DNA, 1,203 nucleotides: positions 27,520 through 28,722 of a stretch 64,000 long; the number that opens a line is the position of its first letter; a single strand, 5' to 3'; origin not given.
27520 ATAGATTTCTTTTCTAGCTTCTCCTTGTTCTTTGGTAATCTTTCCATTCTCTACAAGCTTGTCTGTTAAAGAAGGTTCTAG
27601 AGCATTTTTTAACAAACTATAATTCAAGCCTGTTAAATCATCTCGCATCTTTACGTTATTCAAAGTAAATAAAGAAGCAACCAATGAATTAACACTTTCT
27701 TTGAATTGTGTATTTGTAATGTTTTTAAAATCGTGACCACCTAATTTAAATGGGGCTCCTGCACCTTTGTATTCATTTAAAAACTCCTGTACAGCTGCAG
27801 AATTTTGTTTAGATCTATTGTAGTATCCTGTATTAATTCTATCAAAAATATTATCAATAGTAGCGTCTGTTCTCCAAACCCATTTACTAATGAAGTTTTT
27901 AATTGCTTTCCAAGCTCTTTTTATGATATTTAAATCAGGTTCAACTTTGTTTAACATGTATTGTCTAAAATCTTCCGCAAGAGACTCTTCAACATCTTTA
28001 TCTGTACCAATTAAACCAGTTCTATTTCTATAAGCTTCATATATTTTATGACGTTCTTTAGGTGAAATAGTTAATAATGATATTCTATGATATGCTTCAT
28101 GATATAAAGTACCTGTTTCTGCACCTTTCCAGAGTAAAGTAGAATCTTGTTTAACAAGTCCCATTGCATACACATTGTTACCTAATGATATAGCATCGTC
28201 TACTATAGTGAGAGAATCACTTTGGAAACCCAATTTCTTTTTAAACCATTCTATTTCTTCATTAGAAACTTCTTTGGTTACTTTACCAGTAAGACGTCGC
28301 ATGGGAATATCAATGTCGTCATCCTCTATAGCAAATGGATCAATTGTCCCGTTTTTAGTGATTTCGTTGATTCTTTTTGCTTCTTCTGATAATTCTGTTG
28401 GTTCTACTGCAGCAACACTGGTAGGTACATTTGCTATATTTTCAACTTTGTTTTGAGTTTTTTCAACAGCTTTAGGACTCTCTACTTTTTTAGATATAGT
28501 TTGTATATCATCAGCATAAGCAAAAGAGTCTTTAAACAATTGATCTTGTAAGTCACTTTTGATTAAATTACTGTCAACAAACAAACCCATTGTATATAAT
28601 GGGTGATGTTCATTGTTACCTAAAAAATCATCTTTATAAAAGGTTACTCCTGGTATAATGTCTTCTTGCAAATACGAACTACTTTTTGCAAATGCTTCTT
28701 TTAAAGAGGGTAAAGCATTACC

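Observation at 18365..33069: Virion RNA polymerase gene interrupted exactly within its catalytic metal-binding motif by an endonuclease-bearing intron; the spliced ORF is about 4600 codons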

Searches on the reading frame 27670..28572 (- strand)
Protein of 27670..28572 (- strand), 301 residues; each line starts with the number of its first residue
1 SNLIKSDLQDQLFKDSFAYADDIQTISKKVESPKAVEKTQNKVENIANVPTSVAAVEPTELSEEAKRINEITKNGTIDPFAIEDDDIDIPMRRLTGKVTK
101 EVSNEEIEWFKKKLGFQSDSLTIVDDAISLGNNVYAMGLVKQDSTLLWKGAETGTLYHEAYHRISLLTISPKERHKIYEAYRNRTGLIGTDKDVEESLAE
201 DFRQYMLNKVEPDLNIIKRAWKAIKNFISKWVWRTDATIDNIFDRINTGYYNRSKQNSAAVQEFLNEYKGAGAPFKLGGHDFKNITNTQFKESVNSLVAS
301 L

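Call 55: search_protein_families(library=pfam, proteins=[window:27670-28572:-], max_evalue=5)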
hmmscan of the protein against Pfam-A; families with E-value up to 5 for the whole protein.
window:27670-28572:- (301 aa): 1 family
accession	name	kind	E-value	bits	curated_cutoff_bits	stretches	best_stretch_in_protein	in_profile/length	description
PF09995.15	MPAB_Lcp_cat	-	0.083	13.4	23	1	146-233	94-183/231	ER-bound oxygenase mpaB/B'/Rubber oxygenase, catalytic domain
